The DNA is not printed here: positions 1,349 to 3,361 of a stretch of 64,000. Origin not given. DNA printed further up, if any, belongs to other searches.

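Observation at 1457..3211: Orphan PilB/GspE homolog with degenerate Walker B, His-box and Zn-site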

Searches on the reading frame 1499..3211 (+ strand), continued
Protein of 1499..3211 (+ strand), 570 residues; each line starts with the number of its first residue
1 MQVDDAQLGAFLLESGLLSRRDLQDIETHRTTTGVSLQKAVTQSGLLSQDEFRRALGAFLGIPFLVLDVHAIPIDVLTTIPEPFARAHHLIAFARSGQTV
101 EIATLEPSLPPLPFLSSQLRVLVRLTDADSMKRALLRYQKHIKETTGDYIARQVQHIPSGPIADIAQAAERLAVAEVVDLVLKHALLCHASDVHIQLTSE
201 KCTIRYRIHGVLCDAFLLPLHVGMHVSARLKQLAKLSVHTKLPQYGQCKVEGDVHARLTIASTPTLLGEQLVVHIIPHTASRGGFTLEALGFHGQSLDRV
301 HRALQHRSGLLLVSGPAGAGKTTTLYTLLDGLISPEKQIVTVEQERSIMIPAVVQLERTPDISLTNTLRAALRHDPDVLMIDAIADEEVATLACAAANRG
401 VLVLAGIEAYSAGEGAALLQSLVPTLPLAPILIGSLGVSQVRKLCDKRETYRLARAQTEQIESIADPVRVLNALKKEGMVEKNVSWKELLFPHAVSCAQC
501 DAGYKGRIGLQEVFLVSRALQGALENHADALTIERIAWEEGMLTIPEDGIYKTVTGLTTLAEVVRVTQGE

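Call 50: predict_structure(alignment_id=A2)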
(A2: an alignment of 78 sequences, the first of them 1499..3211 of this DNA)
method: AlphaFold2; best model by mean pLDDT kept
length: 570 residues; sequences in the alignment: 78
mean_pLDDT: 93.2   pTM: 0.58
mean pLDDT of the five models: 93.2, 92.7, 91.8, 91.6, 91.3
residues with pLDDT >= 90: 461; 70-90: 99; 50-70: 7; < 50: 3
segments of 3 or more residues with pLDDT < 50: 280-282
pLDDT, mean of each block of 10 residues (from residue 1): 89 97 97 95 96 96 97 95 93 97 94 83 97 96 92 93 86 95 92 94 90 91 96 92 85 82 90 79 75 96 95 96 96 86 90 88 91 93 97 97 98 98 93 98 96 96 97 96 96 95 95 98 97 98 98 98 87
secondary structure, 60 per line:
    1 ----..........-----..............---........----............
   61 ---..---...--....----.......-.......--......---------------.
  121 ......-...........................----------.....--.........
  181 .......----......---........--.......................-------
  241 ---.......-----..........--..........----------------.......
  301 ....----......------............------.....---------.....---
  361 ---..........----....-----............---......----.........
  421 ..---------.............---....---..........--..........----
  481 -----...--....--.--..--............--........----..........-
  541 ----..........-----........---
elements in order: H5-14 H20-33 H37-44 H49-60 H74-77 H82-88 E90-96 E99-104 E120-126 H128-154 H165-169 H172-187 E192-197 E201-208 E211-219 H220-233 E244-250 E256-265 E268-277 H294-304 E309-314 H321-332 E339-343 E353-357 H364-373 E378-381 H387-398 E402-407 H412-422 E432-444 E448-451 H455-464 H467-476 E491-494 E504-515 H518-525 H530-539 H545-554 H560-567

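Call 52: fold_search(model_id=the predicted structure, library=pdb)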
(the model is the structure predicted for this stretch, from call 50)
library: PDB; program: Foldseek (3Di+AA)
matches with E <= 10: 1707; with E <= 0.001: 267
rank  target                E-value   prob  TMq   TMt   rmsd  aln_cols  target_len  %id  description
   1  4pht_C                3.8e-35  1.00  0.45  0.57  14.8       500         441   25  ATPase GspE in complex with the cytoplasmic domain of GspL from the Vibrio vulnificus type II Secretion system (released 2014-11-26)
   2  5oiu_C                5.3e-35  1.00  0.44  0.64  18.6       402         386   30  Crystal structure of PilF type IV pilus assembly ATPase from Thermus thermophilus (released 2018-08-08)
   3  4pht_B                1.4e-34  1.00  0.45  0.57  14.9       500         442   25  ATPase GspE in complex with the cytoplasmic domain of GspL from the Vibrio vulnificus type II Secretion system (released 2014-11-26)
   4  4pht_A                1.6e-34  1.00  0.44  0.57  15.0       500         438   25  ATPase GspE in complex with the cytoplasmic domain of GspL from the Vibrio vulnificus type II Secretion system (released 2014-11-26)
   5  5oiu_B                2.0e-34  1.00  0.43  0.63  16.9       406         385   29  Crystal structure of PilF type IV pilus assembly ATPase from Thermus thermophilus (released 2018-08-08)
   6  5tsh_E                1.8e-33  1.00  0.44  0.63  16.0       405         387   28  PilB from Geobacter metallireducens bound to AMP-PNP (released 2017-05-17)
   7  5zfr_C                4.4e-33  1.00  0.43  0.63  17.6       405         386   27  Crystal structure of PilB, an extension ATPase motor of Type IV pilus, from Geobacter sulfurreducens (released 2018-09-19)
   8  1p9w                  7.2e-33  1.00  0.43  0.63  17.7       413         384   29  Crystal Structure of Vibrio cholerae putative NTPase EpsE (released 2003-10-14)
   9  1p9r                  8.5e-33  1.00  0.43  0.64  17.7       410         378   29  Crystal Structure of Vibrio cholerae putative NTPase EpsE (released 2003-10-14)
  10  5tsh_D                1.1e-32  1.00  0.44  0.66  17.5       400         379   27  PilB from Geobacter metallireducens bound to AMP-PNP (released 2017-05-17)
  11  5it5_A                1.3e-32  1.00  0.43  0.63  17.4       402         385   30  Thermus thermophilus PilB core ATPase region (released 2016-10-19)
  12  5tsh_C                2.5e-32  1.00  0.44  0.65  17.6       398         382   27  PilB from Geobacter metallireducens bound to AMP-PNP (released 2017-05-17)
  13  5tsh_F                2.9e-32  1.00  0.44  0.64  16.2       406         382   27  PilB from Geobacter metallireducens bound to AMP-PNP (released 2017-05-17)
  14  5tsg_B                3.8e-32  1.00  0.44  0.64  17.0       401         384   27  PilB from Geobacter metallireducens bound to ADP (released 2017-05-17)
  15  5zfr_B                4.5e-32  1.00  0.45  0.65  15.0       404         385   28  Crystal structure of PilB, an extension ATPase motor of Type IV pilus, from Geobacter sulfurreducens (released 2018-09-19)
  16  5zfr_A                7.9e-32  1.00  0.44  0.65  17.3       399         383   28  Crystal structure of PilB, an extension ATPase motor of Type IV pilus, from Geobacter sulfurreducens (released 2018-09-19)
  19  5tsh_B                3.0e-31  1.00  0.44  0.66  17.7       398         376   27  PilB from Geobacter metallireducens bound to AMP-PNP (released 2017-05-17)
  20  5tsh_A                1.1e-30  1.00  0.43  0.65  17.8       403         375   27  PilB from Geobacter metallireducens bound to AMP-PNP (released 2017-05-17)
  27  3jc8_Ba               2.1e-19  1.00  0.26  0.32  16.8       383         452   26  Architectural model of the type IVa pilus machine in a piliated state (released 2016-03-16)
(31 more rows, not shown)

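Call 56: search_protein_families(library=pfam, proteins=[L003:9798-11015:+, L003:11146-12945:+, L003:12981-13610:+, L003:13666-15144:+, L003:8001-9752:+], max_evalue=0.01)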
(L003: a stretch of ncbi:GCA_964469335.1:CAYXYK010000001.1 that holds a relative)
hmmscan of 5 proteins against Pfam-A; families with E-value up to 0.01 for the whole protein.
L003:9798-11015:+ (405 aa): 1 family
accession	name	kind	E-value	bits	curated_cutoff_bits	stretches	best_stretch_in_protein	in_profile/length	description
PF00482.28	T2SSF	-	1.4e-63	212.8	25.2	2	71-194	1-125/125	Type II secretion system (T2SS), protein F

L003:11146-12945:+ (599 aa): 3 families
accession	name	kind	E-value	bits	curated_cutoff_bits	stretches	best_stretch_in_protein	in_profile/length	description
PF13620.12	CarboxypepD_reg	-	2.5e-12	47.4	32.3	1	555-589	38-73/82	Carboxypeptidase regulatory-like domain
PF08308.17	PEGA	-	9.4e-06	25.9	20.8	1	561-589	31-59/71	PEGA domain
PF13715.12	CarbopepD_reg_2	-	0.00019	21.8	32.2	0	559-591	38-70/88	CarboxypepD_reg-like domain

L003:12981-13610:+ (209 aa): 1 family
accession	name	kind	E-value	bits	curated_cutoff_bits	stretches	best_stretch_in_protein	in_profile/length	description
PF07963.17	N_methyl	-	3.6e-05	23.6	21.2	1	9-32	3-26/27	Prokaryotic N-terminal methylation motif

L003:13666-15144:+ (492 aa): 1 family
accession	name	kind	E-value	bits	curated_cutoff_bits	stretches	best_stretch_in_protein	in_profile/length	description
PF14341.11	PilX_N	-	0.0024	18.2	25.5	1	11-60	1-50/51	PilX N-terminal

L003:8001-9752:+ (583 aa): 8 families
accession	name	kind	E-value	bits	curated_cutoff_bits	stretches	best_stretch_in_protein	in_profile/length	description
PF00437.27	T2SSE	-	3.9e-128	427.7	24.9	1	180-579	3-370/370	Type II/IV secretion system protein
PF05157.20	MshEN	-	3.1e-13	50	23.1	1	60-145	1-87/90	MshEN domain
PF13191.12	AAA_16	-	0.00019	22.4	32.6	1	309-423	14-114/167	AAA ATPase domain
PF13401.12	AAA_22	-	0.00023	21.9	27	1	318-348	4-34/130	AAA domain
PF25199.1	nSTAND_NTPase5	-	0.0022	18.3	34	1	312-339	34-61/145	Novel STAND NTPase 5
PF13555.12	AAA_29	-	0.0028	17.8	27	1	313-341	16-44/61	P-loop containing region of AAA domain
PF13476.12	AAA_23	-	0.0077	17.3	27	0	320-338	20-38/201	AAA domain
PF20720.3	nSTAND3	-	0.0086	16.2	27.2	0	317-347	15-45/155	Novel STAND NTPase 3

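Call 60: search_protein_representatives(alignment_id=A1)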
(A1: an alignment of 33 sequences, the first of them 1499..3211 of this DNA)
Query: 33 sequences, 575 profile positions. Proteins with E-value up to 0.001 (for the whole library): 72462; up to 1e-10: 40283; up to 1e-30: 16409. The best 150 are listed.
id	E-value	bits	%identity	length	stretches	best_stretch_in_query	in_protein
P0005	5.0e-243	824.1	-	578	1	1-573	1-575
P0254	2.3e-232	788.9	-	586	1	1-573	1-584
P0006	8.8e-228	773.8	-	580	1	1-573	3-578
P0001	6.9e-226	767.5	-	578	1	1-574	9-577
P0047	2.1e-219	746.1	-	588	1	1-574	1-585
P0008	6.3e-219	744.6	-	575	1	1-572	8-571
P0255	3.8e-217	738.7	-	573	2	178-570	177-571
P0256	3.3e-216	735.6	-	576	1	1-562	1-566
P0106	3.4e-211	719.0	-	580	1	1-572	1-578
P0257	3.4e-210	715.7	-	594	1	1-572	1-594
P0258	1.7e-209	713.4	-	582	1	4-573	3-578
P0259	1.0e-207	707.6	-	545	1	40-573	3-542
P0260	9.0e-205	697.8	-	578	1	1-574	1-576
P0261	7.6e-203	691.5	-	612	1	2-570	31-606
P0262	9.4e-200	681.2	-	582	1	1-572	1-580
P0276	7.6e-189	645.2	-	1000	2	48-573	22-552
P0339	2.1e-159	548.1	-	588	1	1-572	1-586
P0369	8.7e-147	506.4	-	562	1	6-571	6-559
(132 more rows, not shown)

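Call 71: find_encoding_contigs(protein=P0339, flank=8000, max_places=1)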
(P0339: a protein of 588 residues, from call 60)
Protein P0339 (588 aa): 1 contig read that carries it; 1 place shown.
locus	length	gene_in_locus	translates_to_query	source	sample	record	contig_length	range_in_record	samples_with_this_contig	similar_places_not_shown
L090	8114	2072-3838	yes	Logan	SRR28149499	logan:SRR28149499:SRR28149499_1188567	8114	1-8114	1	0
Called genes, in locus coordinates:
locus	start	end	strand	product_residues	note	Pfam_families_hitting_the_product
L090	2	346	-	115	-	?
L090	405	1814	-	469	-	PF08529:NusA_N, PF00575:S1, PF13184:KH_NusA_1st, PF26594:KH_NusA_2nd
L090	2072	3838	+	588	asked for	PF05157:MshEN, PF00437:T2SSE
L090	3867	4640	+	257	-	PF00121:TIM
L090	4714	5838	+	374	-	PF00162:PGK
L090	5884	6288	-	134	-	PF11969:DcpS_C, PF01230:HIT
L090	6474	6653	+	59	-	PF00584:SecE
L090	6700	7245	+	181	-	PF02357:NusG, PF00467:KOW (weak)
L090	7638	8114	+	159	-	?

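Call 72: find_encoding_contigs(protein=P0369, flank=8000, max_places=1)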
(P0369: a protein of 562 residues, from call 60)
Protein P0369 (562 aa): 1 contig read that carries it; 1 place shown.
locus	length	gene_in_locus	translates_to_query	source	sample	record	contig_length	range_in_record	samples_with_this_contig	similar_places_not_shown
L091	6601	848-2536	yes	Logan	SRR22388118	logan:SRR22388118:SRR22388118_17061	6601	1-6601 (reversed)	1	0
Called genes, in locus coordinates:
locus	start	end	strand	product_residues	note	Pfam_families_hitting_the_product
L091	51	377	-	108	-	-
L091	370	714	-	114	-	PF18924:DUF5674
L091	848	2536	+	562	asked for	PF05157:MshEN, PF00437:T2SSE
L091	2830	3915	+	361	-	PF11104:PilM_2, PF06723:MreB_Mbl (faint), PF14450:FtsA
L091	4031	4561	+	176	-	PF05137:PilN (weak)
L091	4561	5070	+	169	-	-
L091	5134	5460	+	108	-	-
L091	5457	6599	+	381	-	?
